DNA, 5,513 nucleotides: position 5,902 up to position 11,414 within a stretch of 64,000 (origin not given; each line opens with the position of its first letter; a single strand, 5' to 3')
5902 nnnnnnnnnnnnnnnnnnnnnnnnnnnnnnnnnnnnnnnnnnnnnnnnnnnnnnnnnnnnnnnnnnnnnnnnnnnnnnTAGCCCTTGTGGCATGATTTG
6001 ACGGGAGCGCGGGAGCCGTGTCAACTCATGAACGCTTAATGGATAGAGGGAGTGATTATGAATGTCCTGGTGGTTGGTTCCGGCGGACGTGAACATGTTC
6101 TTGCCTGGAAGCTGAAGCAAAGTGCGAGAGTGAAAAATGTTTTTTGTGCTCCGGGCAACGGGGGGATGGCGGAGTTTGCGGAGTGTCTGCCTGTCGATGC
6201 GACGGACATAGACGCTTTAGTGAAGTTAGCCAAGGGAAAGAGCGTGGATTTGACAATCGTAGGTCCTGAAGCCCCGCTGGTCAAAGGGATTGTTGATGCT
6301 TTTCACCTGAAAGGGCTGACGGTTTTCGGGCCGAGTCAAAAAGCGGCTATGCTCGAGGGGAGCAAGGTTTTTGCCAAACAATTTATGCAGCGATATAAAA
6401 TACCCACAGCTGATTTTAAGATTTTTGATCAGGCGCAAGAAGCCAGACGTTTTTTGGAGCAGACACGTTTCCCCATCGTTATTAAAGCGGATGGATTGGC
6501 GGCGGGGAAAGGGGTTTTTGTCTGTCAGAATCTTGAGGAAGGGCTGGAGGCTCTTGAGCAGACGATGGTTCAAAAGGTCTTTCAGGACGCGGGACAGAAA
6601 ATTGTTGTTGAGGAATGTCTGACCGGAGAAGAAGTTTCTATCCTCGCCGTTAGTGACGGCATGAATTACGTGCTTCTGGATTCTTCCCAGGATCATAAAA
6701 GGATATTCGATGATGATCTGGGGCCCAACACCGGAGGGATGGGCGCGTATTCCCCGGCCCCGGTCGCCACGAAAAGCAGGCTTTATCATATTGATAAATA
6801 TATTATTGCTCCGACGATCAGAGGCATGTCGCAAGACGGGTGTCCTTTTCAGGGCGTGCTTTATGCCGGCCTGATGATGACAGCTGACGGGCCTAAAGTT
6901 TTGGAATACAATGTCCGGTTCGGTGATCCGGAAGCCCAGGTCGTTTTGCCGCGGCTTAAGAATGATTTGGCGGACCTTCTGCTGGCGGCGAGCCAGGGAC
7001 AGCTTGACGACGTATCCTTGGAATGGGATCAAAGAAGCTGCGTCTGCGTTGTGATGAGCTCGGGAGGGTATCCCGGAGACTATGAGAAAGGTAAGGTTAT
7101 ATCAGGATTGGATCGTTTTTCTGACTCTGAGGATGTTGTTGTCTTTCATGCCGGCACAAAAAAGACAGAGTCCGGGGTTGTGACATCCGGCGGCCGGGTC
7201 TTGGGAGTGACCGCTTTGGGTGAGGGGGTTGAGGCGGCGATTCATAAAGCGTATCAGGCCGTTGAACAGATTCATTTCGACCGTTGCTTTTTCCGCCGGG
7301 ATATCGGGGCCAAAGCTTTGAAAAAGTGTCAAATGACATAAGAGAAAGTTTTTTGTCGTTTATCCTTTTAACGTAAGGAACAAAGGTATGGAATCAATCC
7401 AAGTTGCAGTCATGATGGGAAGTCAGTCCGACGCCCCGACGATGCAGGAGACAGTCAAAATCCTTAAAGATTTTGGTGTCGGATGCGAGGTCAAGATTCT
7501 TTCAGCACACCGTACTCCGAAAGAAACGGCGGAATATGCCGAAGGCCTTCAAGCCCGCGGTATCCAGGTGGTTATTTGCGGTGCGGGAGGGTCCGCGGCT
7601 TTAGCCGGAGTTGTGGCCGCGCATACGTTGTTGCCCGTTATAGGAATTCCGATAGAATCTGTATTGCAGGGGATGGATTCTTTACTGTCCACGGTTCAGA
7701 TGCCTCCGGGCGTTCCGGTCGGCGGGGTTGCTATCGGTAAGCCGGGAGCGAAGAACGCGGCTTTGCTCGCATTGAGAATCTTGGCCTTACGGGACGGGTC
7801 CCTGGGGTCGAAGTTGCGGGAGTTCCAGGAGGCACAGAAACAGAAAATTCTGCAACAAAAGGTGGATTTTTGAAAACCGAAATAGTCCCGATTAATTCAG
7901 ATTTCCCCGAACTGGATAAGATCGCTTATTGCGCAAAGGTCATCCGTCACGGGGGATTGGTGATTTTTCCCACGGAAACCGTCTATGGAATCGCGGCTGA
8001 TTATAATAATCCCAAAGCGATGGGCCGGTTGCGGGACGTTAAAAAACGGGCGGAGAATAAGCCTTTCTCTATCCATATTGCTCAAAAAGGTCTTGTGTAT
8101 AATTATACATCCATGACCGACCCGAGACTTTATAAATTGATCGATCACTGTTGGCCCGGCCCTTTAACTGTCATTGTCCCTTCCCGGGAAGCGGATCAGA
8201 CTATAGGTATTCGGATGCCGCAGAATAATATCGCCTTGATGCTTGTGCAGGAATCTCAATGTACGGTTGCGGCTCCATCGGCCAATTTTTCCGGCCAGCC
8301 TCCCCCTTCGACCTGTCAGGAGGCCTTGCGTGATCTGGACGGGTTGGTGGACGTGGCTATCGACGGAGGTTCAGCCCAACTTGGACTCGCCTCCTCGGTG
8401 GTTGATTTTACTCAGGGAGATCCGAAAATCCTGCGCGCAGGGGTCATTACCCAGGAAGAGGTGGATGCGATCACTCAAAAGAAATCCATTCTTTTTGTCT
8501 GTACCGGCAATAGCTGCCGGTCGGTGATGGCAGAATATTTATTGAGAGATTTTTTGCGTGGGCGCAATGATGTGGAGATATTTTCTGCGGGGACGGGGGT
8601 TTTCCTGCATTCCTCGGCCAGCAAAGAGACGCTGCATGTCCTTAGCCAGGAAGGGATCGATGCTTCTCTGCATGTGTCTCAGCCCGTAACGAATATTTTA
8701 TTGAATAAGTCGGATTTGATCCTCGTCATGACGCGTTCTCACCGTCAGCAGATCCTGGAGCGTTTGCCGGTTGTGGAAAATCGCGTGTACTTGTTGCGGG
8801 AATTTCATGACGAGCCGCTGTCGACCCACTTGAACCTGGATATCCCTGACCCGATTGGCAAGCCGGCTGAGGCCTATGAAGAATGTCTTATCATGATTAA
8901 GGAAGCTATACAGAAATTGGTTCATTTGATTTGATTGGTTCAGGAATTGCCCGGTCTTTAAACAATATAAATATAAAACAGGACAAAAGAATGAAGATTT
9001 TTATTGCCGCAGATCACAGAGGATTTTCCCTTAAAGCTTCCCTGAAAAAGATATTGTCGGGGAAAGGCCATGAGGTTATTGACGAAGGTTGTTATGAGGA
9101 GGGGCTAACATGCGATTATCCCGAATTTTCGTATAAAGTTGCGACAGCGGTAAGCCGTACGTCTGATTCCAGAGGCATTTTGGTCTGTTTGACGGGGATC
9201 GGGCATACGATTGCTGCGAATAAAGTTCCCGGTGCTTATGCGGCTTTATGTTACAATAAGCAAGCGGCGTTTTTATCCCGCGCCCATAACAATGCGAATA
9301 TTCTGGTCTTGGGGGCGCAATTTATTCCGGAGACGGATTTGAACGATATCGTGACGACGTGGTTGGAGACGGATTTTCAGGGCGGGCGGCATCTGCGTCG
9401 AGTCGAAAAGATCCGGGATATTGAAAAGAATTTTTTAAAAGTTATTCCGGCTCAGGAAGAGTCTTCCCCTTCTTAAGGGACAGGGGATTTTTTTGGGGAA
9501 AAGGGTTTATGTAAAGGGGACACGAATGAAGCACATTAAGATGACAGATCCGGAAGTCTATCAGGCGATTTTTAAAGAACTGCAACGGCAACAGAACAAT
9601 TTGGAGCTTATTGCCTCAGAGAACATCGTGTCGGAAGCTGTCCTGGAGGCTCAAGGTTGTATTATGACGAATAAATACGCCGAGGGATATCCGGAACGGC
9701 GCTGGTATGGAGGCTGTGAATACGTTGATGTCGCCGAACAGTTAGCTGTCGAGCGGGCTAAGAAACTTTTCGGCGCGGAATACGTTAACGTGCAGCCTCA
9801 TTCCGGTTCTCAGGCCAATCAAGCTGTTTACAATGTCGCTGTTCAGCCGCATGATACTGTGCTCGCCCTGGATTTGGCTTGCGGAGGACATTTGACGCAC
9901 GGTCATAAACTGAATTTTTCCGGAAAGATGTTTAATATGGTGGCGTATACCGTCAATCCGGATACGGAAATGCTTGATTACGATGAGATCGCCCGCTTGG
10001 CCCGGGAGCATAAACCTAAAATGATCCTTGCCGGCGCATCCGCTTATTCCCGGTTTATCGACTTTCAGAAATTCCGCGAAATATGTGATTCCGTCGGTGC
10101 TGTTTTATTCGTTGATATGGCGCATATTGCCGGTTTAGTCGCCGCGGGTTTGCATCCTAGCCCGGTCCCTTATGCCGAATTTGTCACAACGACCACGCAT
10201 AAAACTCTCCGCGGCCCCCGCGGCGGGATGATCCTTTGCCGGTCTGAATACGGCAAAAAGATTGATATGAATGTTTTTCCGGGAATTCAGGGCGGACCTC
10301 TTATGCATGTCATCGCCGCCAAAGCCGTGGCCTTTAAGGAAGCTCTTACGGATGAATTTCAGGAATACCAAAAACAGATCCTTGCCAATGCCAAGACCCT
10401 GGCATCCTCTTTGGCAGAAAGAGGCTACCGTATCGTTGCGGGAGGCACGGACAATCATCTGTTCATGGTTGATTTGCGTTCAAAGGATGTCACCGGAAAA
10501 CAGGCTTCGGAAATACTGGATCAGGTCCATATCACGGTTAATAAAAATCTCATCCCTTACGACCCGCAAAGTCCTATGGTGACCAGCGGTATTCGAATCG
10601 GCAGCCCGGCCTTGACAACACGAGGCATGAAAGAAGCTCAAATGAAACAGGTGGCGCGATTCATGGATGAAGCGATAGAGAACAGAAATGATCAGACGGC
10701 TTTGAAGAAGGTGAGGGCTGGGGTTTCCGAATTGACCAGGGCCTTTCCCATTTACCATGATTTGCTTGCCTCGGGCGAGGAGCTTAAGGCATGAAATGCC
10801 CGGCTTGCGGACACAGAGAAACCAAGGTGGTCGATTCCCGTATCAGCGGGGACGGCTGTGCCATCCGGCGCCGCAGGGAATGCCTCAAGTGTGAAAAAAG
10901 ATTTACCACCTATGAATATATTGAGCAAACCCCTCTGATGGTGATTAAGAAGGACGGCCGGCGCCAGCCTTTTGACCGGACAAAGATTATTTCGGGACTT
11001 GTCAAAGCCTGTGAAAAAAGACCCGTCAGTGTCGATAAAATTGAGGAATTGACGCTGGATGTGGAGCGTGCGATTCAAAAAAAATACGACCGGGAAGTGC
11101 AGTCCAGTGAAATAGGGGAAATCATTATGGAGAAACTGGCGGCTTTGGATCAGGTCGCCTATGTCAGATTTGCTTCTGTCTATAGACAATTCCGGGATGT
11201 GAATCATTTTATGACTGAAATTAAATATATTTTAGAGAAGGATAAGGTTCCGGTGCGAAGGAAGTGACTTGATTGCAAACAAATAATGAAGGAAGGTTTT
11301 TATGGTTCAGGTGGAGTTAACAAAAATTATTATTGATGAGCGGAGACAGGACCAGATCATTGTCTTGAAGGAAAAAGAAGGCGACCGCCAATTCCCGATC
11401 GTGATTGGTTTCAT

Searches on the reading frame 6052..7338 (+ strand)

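Call 53: search_protein_families(library=pfam, proteins=[window:6052-7338:+], max_evalue=0.001)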
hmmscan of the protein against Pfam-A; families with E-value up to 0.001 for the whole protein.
window:6052-7338:+ (429 aa): 8 families
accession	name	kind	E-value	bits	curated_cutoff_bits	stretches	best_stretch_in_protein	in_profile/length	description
PF01071.24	GARS_A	-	2.8e-78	262.6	27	1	103-295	1-194/194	Phosphoribosylglycinamide synthetase, ATP-grasp (A) domain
PF02844.21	GARS_N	-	1.3e-40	138.6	29.5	1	3-102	1-100/100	Phosphoribosylglycinamide synthetase, N domain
PF02843.22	GARS_C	-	3.8e-34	117.3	34.8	1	330-421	1-92/92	Phosphoribosylglycinamide synthetase, C domain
PF02222.28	ATP-grasp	-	2e-07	31.2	27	1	110-202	1-89/179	ATP-grasp domain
PF02786.22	CPSase_L_D2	-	2e-06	27.9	19.8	1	105-199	2-99/211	Carbamoyl-phosphate synthase L chain, ATP binding domain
PF08443.16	RimK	-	1.9e-05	24.8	21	1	105-180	4-84/188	RimK-like ATP-grasp domain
PF07478.18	Dala_Dala_lig_C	-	0.00043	20.3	24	1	112-204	2-95/204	D-ala D-ala ligase C-terminus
PF13549.11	ATP-grasp_5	-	0.0006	19.7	27.6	0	107-147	14-54/221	ATP-grasp domain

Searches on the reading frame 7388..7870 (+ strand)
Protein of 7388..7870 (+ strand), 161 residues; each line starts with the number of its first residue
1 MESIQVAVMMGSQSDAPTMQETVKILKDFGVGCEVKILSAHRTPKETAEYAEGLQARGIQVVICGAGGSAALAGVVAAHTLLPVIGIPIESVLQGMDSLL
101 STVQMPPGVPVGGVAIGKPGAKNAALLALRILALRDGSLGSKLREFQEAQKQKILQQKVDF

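Call 53: search_protein_families(library=pfam, proteins=[window:7388-7870:+], max_evalue=0.001)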
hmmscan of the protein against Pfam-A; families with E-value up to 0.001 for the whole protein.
window:7388-7870:+ (161 aa): 2 families
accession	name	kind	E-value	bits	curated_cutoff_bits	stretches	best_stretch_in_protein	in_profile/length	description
PF00731.26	AIRC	-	3.7e-59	198.9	30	1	5-152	1-147/148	AIR carboxylase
PF13685.12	Fe-ADH_2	-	0.00095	19.6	28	0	5-99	21-116/149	Iron-containing alcohol dehydrogenase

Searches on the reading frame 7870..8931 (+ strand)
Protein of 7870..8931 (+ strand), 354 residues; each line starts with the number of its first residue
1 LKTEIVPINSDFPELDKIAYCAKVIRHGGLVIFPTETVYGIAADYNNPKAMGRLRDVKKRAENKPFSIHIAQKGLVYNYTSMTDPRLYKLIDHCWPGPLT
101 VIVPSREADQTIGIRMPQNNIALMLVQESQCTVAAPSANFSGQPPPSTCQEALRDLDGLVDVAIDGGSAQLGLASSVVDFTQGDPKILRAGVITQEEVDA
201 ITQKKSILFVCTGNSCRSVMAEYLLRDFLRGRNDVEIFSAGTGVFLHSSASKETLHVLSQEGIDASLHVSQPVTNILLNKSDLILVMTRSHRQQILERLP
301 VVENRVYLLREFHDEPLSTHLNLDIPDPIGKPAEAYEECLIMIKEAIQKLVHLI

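Call 53: search_protein_families(library=pfam, proteins=[window:7870-8931:+], max_evalue=0.001)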
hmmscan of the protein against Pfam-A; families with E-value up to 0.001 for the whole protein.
window:7870-8931:+ (354 aa): 2 families
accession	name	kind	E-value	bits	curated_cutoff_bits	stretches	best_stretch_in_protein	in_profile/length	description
PF01300.24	Sua5_yciO_yrdC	-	4.2e-49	166.9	25.1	1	24-191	2-178/178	Telomere recombination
PF01451.26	LMWPc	-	2.9e-30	105.8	23.2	1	207-350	1-143/144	Low molecular weight phosphotyrosine protein phosphatase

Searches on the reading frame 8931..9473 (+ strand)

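Call 53: search_protein_families(library=pfam, proteins=[window:8931-9473:+], max_evalue=0.001)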
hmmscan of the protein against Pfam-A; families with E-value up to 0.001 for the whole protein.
window:8931-9473:+ (181 aa): 1 family
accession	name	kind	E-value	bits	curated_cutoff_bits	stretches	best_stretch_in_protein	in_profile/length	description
PF02502.23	LacAB_rpiB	-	2.4e-49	167.3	24.7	1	23-161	1-138/138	Ribose/Galactose Isomerase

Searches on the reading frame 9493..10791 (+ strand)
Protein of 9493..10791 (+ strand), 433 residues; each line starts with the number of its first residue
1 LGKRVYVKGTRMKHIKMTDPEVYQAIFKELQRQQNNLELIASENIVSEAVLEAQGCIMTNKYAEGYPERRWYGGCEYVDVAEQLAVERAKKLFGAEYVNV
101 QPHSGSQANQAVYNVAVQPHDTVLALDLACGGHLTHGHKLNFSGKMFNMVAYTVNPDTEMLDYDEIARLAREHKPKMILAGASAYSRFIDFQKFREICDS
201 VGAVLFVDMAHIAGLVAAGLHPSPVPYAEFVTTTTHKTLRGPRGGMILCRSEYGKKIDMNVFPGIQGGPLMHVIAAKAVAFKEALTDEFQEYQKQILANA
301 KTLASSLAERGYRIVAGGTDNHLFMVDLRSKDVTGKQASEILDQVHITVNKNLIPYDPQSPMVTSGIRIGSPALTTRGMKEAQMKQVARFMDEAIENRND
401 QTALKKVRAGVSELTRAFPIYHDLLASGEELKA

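Call 53: search_protein_families(library=pfam, proteins=[window:9493-10791:+], max_evalue=0.001)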
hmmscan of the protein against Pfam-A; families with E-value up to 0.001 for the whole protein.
window:9493-10791:+ (433 aa): 3 families
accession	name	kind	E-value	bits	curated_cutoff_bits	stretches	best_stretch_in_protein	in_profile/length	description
PF00464.25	SHMT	-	1.8e-174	580.5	27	1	16-391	2-399/399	Serine hydroxymethyltransferase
PF00155.27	Aminotran_1_2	-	5.4e-11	42.7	19.7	1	72-382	38-357/361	Aminotransferase class I and II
PF01212.27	Beta_elim_lyase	-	8.1e-05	22.5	27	1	86-349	38-272/288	Beta-eliminating lyase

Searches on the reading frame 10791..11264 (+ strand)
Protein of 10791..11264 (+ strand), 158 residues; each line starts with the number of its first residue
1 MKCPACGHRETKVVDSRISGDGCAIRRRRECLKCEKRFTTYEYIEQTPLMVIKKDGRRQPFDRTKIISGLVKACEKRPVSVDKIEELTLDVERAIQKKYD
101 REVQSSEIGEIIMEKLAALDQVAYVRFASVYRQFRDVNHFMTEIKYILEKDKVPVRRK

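Call 53: search_protein_families(library=pfam, proteins=[window:10791-11264:+], max_evalue=0.001)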
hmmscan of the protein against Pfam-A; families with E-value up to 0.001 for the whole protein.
window:10791-11264:+ (158 aa): 2 families
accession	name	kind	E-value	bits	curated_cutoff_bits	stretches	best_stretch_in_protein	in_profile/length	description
PF03477.21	ATP-cone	-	2.3e-27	95.8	25.8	1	50-136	2-87/88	ATP cone domain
PF22811.2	Zn_ribbon_NrdR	-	1.5e-20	73.3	27.2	1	1-42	1-42/42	Transcriptional repressor NrdR-like, N-terminal domain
